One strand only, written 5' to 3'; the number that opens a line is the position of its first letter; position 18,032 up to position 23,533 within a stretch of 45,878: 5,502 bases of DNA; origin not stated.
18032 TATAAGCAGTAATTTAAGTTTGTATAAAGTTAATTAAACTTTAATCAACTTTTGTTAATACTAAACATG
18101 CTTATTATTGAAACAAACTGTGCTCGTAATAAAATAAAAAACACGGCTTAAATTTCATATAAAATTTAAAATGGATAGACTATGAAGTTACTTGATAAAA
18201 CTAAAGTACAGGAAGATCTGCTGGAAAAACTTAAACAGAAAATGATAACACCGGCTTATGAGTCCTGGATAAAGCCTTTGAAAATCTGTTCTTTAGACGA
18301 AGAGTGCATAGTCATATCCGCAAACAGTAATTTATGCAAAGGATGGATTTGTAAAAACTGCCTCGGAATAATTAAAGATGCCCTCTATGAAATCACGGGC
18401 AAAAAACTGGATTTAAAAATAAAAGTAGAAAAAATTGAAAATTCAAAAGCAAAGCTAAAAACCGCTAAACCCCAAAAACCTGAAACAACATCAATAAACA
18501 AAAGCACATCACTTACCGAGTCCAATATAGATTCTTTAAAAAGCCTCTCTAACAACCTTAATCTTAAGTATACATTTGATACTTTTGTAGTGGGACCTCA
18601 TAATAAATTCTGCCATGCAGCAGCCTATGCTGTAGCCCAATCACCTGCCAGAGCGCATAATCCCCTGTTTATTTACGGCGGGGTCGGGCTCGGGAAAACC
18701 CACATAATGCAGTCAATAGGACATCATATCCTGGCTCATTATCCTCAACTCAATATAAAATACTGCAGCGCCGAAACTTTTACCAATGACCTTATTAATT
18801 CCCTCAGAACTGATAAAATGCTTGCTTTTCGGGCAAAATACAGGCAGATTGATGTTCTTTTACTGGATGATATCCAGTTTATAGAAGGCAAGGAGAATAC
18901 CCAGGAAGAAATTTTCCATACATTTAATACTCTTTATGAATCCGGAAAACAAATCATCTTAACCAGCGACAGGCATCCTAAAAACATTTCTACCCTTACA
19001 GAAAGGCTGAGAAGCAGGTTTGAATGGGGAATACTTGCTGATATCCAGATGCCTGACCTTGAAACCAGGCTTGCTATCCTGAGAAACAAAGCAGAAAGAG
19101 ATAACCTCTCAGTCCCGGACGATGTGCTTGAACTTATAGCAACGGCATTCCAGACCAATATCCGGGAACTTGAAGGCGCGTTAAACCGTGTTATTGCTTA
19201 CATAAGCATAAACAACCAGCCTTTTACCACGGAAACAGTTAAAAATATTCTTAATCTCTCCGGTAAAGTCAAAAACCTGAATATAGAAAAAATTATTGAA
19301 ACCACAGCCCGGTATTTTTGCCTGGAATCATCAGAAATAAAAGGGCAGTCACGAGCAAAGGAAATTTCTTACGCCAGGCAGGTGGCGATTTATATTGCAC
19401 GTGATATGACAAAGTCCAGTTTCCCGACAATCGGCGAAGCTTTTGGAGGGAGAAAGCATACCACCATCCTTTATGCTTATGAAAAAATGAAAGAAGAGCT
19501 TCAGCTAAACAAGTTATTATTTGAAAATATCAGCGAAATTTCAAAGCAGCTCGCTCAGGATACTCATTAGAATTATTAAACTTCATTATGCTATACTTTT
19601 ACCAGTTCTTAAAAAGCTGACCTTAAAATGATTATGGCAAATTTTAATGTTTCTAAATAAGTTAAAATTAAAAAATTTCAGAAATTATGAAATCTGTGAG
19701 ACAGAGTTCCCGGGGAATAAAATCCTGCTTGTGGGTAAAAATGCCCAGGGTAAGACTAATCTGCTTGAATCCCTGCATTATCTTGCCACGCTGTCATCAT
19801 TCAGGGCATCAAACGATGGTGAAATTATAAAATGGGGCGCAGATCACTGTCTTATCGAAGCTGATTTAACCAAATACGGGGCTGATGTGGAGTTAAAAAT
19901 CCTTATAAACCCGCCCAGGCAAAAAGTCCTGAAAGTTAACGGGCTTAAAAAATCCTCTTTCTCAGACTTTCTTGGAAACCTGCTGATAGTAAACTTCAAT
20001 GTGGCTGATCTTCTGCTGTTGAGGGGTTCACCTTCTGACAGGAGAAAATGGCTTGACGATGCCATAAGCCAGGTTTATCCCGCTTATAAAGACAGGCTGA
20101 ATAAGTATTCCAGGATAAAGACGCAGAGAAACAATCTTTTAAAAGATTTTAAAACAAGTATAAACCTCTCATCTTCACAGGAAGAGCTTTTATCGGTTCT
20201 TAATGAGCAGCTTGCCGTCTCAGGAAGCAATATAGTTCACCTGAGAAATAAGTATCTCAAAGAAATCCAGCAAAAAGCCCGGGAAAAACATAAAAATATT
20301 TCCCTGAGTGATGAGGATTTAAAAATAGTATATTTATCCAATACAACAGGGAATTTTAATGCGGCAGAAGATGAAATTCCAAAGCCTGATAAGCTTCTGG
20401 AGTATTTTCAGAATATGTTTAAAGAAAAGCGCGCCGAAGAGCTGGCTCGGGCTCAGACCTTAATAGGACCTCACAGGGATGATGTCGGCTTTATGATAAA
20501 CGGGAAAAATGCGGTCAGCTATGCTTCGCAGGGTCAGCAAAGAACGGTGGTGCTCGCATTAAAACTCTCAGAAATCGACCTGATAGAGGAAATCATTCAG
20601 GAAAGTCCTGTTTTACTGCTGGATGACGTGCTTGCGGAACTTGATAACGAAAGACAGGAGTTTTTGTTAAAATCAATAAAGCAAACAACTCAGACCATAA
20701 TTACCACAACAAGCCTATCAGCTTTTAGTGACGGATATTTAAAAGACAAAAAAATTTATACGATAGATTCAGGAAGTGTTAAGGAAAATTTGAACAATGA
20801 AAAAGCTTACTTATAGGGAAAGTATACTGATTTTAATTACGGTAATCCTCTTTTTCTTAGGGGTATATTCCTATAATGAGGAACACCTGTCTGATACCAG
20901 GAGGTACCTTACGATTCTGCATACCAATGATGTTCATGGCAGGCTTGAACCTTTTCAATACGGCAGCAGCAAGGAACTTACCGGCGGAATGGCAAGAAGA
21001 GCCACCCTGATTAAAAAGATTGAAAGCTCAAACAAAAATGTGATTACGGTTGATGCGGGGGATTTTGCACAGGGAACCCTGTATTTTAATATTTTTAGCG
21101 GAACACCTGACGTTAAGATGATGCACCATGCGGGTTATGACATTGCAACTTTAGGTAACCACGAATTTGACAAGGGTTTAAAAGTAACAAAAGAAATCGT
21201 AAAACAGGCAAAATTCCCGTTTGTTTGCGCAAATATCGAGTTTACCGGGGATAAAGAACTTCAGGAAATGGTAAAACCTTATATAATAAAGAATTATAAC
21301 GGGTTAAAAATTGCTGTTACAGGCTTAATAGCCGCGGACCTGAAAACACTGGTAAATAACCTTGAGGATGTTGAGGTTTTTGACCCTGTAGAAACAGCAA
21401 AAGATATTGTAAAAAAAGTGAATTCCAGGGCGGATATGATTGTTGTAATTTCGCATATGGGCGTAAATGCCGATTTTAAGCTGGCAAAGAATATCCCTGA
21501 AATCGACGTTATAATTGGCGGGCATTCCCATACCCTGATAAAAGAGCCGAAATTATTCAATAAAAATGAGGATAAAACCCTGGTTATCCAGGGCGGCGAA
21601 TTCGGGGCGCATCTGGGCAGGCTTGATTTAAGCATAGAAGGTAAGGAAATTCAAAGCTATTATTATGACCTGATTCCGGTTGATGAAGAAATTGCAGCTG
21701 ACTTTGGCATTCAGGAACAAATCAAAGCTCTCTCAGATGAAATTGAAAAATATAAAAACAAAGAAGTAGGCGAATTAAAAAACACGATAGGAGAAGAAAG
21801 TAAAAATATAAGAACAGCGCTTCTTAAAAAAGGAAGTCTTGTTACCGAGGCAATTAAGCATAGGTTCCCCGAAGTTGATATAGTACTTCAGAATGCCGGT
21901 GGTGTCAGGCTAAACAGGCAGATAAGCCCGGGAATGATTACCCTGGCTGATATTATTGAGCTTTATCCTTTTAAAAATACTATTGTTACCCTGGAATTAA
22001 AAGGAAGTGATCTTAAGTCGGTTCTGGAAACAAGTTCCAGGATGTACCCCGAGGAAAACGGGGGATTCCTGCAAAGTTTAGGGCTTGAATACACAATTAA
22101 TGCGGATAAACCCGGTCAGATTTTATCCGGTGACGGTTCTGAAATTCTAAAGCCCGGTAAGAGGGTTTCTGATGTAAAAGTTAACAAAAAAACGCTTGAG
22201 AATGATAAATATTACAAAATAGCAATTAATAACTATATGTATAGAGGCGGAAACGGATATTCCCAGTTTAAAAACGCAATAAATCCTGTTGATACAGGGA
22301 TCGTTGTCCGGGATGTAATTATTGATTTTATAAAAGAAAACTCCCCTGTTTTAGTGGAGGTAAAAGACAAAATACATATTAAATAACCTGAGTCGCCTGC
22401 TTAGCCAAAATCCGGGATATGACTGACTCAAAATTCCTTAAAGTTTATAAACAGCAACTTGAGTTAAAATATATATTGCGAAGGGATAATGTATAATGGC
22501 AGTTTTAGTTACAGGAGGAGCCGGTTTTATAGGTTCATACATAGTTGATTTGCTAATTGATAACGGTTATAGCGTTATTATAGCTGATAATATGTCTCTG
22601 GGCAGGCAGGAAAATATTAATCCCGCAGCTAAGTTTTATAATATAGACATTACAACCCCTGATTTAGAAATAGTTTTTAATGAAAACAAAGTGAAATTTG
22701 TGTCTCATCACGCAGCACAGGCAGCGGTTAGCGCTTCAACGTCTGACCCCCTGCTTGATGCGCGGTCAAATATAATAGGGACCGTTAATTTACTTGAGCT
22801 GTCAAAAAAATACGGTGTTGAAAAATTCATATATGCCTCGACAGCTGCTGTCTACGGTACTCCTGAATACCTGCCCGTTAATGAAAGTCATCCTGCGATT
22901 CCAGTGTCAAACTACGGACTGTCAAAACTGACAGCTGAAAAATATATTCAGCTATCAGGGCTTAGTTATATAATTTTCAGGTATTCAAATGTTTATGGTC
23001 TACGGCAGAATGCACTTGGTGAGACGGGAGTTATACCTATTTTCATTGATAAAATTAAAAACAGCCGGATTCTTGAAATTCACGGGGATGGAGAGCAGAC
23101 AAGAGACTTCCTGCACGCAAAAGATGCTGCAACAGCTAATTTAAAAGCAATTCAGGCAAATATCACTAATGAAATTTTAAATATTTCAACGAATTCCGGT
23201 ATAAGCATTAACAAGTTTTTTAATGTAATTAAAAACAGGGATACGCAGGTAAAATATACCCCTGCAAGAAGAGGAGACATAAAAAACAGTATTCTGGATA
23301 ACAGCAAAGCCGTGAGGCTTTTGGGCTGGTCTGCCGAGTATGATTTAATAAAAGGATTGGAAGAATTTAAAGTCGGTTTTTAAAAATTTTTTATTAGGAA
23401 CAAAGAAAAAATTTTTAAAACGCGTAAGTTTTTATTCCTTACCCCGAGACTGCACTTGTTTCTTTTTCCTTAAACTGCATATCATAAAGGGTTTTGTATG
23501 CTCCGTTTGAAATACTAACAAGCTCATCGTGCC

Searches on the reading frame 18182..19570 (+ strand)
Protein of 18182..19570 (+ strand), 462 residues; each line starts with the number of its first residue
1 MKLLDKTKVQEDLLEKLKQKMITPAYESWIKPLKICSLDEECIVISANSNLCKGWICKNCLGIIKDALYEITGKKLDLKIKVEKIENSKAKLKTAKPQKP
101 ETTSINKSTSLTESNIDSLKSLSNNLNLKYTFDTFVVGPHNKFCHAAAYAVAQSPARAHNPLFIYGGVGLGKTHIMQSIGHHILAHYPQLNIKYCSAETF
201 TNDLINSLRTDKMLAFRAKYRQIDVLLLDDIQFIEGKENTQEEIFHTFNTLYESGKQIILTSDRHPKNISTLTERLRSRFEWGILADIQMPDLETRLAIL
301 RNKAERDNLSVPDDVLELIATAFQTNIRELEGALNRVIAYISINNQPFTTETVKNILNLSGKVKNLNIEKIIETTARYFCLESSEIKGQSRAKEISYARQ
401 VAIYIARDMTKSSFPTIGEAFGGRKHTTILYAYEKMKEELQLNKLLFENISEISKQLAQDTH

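Call 12: search_protein_families(library=pfam, proteins=[window:18182-19570:+])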
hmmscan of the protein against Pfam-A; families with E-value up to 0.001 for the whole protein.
window:18182-19570:+ (462 aa): 6 families
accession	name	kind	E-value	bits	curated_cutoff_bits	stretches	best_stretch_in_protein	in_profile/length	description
PF00308.24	Bac_DnaA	-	5.7e-69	231.9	23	1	126-286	1-161/162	Bacterial DnaA ATPAse domain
PF08299.17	Bac_DnaA_C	-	3.9e-26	91.3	31.5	1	368-435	1-68/69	Bacterial dnaA protein helix-turn-helix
PF01695.23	IstB_IS21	-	1.4e-08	35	24.1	1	162-264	95-194/238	IstB-like ATP binding protein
PF11638.13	DnaA_N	-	2.1e-08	34.2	24.6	1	12-69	6-64/65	DnaA N-terminal domain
PF13173.12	AAA_14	-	3e-05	24.5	27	1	160-280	3-115/129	AAA domain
PF00004.35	AAA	-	7.1e-05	23.7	21.2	1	163-281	2-124/131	ATPase family associated with various cellular activities (AAA)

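Call 28: find_encoding_contigs(protein=window:18182-19570:+, flank=10000, max_places=10)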
Protein window:18182-19570:+ (462 aa): 3 contigs read that carry it; 2 places shown.
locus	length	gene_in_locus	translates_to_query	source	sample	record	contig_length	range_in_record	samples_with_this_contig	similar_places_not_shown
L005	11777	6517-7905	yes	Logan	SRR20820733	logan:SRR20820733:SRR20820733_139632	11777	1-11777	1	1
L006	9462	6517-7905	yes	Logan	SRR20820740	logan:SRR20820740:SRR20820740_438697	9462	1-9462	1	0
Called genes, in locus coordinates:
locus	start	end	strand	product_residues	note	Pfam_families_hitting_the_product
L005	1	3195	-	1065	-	?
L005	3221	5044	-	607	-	PF00128:Alpha-amylase, PF11941:DUF3459 (weak)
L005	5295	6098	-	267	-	PF00669:Flagellin_N, PF00700:Flagellin_C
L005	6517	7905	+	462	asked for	PF11638:DnaA_N, PF00308:Bac_DnaA, PF01695:IstB_IS21 (weak), PF08299:Bac_DnaA_C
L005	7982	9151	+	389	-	PF02463:SMC_N, PF13175:AAA_15, PF13304:AAA_21 (faint)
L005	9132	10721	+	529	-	PF00149:Metallophos, PF09587:PGA_cap (weak), PF02872:5_nucleotid_C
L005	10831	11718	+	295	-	PF01073:3Beta_HSD, PF01370:Epimerase, PF02719:Polysacc_synt_2, PF04321:RmlD_sub_bind, PF13460:NAD_binding_10, PF16363:GDP_Man_Dehyd, PF07993:NAD_binding_4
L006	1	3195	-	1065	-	?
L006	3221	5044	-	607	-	PF00128:Alpha-amylase, PF11941:DUF3459 (weak)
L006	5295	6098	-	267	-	PF00669:Flagellin_N, PF00700:Flagellin_C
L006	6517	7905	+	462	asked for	PF11638:DnaA_N, PF00308:Bac_DnaA, PF01695:IstB_IS21 (weak), PF08299:Bac_DnaA_C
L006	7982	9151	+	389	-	PF02463:SMC_N, PF13175:AAA_15, PF13304:AAA_21 (faint)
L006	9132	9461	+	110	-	?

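Call 30: find_homologous_proteins(query=window:18182-19570:+, max_evalue=1e-80)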
Query window:18182-19570:+ (462 aa): 7968 proteins with E <= 1e-80 among 8000 candidates; the best 120 are listed.
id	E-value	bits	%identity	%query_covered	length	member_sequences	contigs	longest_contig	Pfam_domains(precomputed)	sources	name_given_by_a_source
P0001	0.0e+0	1024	100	100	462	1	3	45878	PF11638.14,PF01695.24,PF00308.25,PF08299.18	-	-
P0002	2.5e-265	898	87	100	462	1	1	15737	PF11638.14,PF01695.24,PF00308.25,PF08299.18,PF00004.36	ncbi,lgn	-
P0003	3.1e-263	891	87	100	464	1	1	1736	PF11638.14,PF01695.24,PF00308.25,PF08299.18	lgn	-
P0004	9.0e-258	873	84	100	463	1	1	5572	PF11638.14,PF01695.24,PF00308.25,PF08299.18,PF00004.36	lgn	-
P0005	3.9e-251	851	83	100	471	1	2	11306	PF11638.14,PF01695.24,PF00308.25,PF08299.18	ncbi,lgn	-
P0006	1.8e-247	839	80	99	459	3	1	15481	PF11638.14,PF01695.24,PF00308.25,PF08299.18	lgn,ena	-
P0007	7.9e-233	791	75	100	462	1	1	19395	PF11638.14,PF01695.24,PF00308.25,PF08299.18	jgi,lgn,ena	-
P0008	4.9e-232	789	77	100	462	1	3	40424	PF11638.14,PF01695.24,PF00308.25,PF08299.18,PF00004.36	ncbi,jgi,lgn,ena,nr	ncbi:MAG TPA: chromosomal replication initiator protein DnaA [Candidatus Gastranaerophilales bacteri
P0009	8.0e-232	788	77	100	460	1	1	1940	PF11638.14,PF01695.24,PF00308.25,PF08299.18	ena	-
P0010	3.7e-230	782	77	98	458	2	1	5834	PF11638.14,PF01695.24,PF00308.25,PF08299.18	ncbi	-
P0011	3.3e-222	756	76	100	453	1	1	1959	PF11638.14,PF01695.24,PF00308.25,PF08299.18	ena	-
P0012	2.2e-221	753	75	100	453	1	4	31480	PF11638.14,PF01695.24,PF00308.25,PF08299.18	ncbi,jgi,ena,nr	ncbi:MAG: hypothetical protein A2Y25_00930 [Candidatus Melainabacteria bacterium GWF2_37_15]|nr:MAG:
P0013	3.7e-221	753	74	98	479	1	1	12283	PF11638.14,PF01695.24,PF00308.25,PF08299.18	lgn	-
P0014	2.3e-213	727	73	100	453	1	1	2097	PF11638.14,PF01695.24,PF00308.25,PF08299.18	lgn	-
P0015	2.4e-213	727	72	99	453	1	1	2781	PF11638.14,PF01695.24,PF00308.25,PF08299.18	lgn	-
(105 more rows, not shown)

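Call 32: find_encoding_contigs(protein=P0002, flank=10000, max_places=4)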
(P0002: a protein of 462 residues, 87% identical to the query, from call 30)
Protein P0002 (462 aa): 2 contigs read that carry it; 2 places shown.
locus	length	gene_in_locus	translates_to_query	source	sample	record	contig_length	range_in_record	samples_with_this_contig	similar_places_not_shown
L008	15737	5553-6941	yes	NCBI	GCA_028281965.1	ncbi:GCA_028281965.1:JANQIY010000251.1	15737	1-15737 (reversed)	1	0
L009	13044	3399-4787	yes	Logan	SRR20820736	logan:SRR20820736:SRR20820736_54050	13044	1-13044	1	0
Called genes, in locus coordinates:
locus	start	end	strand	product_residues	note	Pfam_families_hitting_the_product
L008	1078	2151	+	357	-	PF00226:DnaJ, PF01556:DnaJ_C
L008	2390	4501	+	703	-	PF03030:H_PPase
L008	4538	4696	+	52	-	-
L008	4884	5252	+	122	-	-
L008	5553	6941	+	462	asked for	PF11638:DnaA_N (weak), PF00004:AAA (faint), PF00308:Bac_DnaA, PF01695:IstB_IS21, PF08299:Bac_DnaA_C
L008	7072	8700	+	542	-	-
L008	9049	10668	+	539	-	-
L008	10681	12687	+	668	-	PF05157:MshEN, PF00437:T2SSE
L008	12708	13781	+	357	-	PF00437:T2SSE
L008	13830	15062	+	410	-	PF28597:T2SSF_N, PF00482:T2SSF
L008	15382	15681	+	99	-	-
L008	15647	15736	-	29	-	?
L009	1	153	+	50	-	?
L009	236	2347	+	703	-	PF03030:H_PPase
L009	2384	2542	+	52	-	-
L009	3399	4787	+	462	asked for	PF11638:DnaA_N (weak), PF00004:AAA (faint), PF00308:Bac_DnaA, PF01695:IstB_IS21, PF08299:Bac_DnaA_C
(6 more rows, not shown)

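Call 33: find_encoding_contigs(protein=P0005, flank=10000, max_places=4)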
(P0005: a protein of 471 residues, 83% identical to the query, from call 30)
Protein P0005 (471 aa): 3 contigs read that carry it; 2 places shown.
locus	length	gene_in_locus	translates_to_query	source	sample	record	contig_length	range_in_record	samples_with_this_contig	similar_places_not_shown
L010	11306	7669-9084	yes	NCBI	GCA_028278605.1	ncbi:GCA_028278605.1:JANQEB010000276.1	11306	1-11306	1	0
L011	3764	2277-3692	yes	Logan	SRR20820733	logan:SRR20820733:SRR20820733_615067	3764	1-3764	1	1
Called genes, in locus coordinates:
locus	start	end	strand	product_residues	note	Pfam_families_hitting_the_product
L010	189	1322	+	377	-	PF01571:GCV_T, PF08669:GCV_T_C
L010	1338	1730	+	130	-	PF01597:GCV_H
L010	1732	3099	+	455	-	PF02347:GDC-P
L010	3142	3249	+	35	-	-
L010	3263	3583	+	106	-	PF22600:MTPAP-like_central (weak), PF01909:NTP_transf_2, PF18765:Polbeta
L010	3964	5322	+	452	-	PF00202:Aminotran_3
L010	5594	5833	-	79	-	-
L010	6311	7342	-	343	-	PF05430:Methyltransf_30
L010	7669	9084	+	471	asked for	PF11638:DnaA_N, PF00308:Bac_DnaA, PF01695:IstB_IS21, PF08299:Bac_DnaA_C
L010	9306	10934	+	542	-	-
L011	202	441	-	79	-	-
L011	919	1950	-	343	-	PF05430:Methyltransf_30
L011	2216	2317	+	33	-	-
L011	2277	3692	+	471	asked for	PF11638:DnaA_N, PF00308:Bac_DnaA, PF01695:IstB_IS21, PF08299:Bac_DnaA_C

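Call 34: find_encoding_contigs(protein=P0006, flank=10000, max_places=4)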
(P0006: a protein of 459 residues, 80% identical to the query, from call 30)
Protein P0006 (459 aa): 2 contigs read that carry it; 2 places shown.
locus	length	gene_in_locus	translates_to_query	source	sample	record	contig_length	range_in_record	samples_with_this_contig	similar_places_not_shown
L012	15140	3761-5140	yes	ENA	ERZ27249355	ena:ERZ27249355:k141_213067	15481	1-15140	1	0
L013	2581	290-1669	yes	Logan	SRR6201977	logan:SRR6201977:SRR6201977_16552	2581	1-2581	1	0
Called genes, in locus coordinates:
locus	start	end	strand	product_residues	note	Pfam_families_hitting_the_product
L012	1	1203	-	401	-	?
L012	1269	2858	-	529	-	-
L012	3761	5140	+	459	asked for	PF11638:DnaA_N (weak), PF00308:Bac_DnaA, PF01695:IstB_IS21 (weak), PF08299:Bac_DnaA_C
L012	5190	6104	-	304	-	-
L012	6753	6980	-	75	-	PF10685:KGG (faint)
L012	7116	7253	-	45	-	PF10685:KGG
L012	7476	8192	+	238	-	PF01863:YgjP-like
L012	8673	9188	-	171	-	PF00404:Dockerin_1 (faint), PF13833:EF-hand_8 (faint), PF00036:EF-hand_1 (weak), PF13202:EF-hand_5 (faint), PF13405:EF-hand_6 (weak), PF13499:EF-hand_7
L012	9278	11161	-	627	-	PF14559:TPR_19 (weak), PF13432:TPR_16, PF00515:TPR_1, PF07719:TPR_2, PF13181:TPR_8, PF13414:TPR_11, PF13432:TPR_16, PF14559:TPR_19, +15 more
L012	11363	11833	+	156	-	-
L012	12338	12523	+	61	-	PF01402:RHH_1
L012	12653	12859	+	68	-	-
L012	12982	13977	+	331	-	PF00005:ABC_tran, PF13304:AAA_21, PF08352:oligo_HPY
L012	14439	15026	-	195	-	PF13847:Methyltransf_31 (faint), PF13489:Methyltransf_23, PF08241:Methyltransf_11, PF08242:Methyltransf_12 (faint), PF13649:Methyltransf_25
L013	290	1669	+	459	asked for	PF11638:DnaA_N (weak), PF00308:Bac_DnaA, PF01695:IstB_IS21 (weak), PF08299:Bac_DnaA_C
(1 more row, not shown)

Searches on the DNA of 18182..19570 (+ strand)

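Call 93: search_rna_families(sources=[L012, L017], threshold=evalue, max_evalue=1)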
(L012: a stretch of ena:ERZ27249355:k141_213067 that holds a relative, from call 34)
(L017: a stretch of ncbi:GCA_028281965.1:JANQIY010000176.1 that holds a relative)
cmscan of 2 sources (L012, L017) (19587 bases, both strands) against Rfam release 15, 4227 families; matches with E-value up to 1: 7.
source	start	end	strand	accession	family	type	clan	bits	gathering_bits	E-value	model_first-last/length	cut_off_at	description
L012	14119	14190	+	RF00005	tRNA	Gene; tRNA;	CL00001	72.8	29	1.7e-14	1-71/71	no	tRNA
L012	6383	6455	+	RF00005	tRNA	Gene; tRNA;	CL00001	58.6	29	1.3e-10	1-71/71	no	tRNA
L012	14310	14392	+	RF00005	tRNA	Gene; tRNA;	CL00001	58.2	29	1.7e-10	1-71/71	no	tRNA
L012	7032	7100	+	RF02053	STnc430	Gene; sRNA;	-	29.1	47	0.48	1-162/162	no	Enterobacterial sRNA STnc430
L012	6479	6533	-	RF02728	HrrF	Gene; sRNA;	-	25.5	77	0.99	60-115/116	no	Haemophilus regulatory RNA responsive to iron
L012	4244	4322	-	RF02674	AsdA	Gene; antisense;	-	24.4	52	0.3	1-81/81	no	antisense RNA of dnaA mRNA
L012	8939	9047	+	RF02050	STnc470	Gene; sRNA;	-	19.9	80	0.3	1-226/226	no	Salmonella enterica sRNA STnc470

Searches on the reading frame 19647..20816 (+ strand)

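Call 59: search_protein_families(library=pfam, proteins=[window:19647-20816:+])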
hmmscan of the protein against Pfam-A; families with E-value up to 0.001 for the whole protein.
window:19647-20816:+ (389 aa): 4 families
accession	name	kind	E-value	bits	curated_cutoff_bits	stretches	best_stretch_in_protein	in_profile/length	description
PF02463.25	SMC_N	-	4.5e-15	56.1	40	1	2-361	1-203/220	RecF/RecN/SMC N terminal domain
PF13175.12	AAA_15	-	1.3e-10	41.9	32.1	1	1-354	1-368/374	AAA ATPase domain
PF13304.12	AAA_21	-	3.9e-06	27.6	27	0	28-354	4-297/304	AAA domain, putative AbiEii toxin, Type IV TA system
PF13476.12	AAA_23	-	0.00014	23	27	1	5-294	1-177/201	AAA domain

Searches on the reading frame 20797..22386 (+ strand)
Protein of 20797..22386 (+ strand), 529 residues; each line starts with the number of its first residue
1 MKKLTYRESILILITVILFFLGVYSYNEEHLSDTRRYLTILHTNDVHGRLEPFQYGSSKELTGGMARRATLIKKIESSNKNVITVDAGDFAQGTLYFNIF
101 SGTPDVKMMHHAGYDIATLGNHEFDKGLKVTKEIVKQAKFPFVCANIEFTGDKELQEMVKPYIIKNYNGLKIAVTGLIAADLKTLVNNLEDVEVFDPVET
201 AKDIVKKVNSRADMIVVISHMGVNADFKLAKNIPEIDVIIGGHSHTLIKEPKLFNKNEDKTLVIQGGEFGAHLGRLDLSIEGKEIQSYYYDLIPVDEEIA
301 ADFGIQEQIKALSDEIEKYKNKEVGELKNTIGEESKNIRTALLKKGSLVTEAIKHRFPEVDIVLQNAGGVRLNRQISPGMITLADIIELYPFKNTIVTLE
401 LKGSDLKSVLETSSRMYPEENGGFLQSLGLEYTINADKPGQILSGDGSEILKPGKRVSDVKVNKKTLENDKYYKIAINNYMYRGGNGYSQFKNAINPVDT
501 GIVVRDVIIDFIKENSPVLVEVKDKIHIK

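Call 59: search_protein_families(library=pfam, proteins=[window:20797-22386:+])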
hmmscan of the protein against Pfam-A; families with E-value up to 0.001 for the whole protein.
window:20797-22386:+ (529 aa): 3 families
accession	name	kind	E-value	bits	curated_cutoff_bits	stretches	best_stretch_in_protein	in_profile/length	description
PF02872.23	5_nucleotid_C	-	1.2e-33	116.9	23.6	1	345-492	24-157/158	5'-nucleotidase, C-terminal domain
PF00149.33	Metallophos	-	3.7e-13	50.8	21.5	1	39-246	2-190/191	Calcineurin-like phosphoesterase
PF09587.15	PGA_cap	-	3.2e-07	30.5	27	1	100-247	64-233/255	Bacterial capsule synthesis protein PGA_cap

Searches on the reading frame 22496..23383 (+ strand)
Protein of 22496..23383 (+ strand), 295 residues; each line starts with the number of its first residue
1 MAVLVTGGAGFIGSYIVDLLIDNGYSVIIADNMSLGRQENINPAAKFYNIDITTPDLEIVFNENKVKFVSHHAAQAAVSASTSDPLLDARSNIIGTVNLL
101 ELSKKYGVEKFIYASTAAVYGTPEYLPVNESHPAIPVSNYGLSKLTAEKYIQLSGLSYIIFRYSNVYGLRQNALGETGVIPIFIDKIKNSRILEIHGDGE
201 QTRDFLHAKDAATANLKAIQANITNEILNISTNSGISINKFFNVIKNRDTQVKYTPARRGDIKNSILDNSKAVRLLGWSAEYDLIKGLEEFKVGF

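Call 12: search_protein_families(library=pfam, proteins=[window:22496-23383:+])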
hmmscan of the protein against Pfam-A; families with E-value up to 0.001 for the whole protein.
window:22496-23383:+ (295 aa): 8 families
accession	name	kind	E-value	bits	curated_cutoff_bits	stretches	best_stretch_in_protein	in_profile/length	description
PF01370.27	Epimerase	-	5.4e-57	193.4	20.9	1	3-230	1-239/240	NAD dependent epimerase/dehydratase family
PF16363.11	GDP_Man_Dehyd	-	9.3e-52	177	27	1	4-290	1-331/332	GDP-mannose 4,6 dehydratase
PF04321.23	RmlD_sub_bind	-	7e-20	71.7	27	1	1-237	1-219/287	RmlD substrate binding domain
PF02719.21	Polysacc_synt_2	-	1.5e-16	60.9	20.2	1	3-245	1-243/293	Polysaccharide biosynthesis protein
PF01073.25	3Beta_HSD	-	1e-15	58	22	1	4-221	1-231/280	3-beta hydroxysteroid dehydrogenase/isomerase family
PF07993.18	NAD_binding_4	-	8.9e-11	41.9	20.1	1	64-172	87-213/258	Male sterility protein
PF13460.12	NAD_binding_10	-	8.5e-09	36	27.2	1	7-164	1-144/184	NAD(P)H-binding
PF05368.20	NmrA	-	0.00043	20.4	27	1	3-168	5-150/298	NmrA-like family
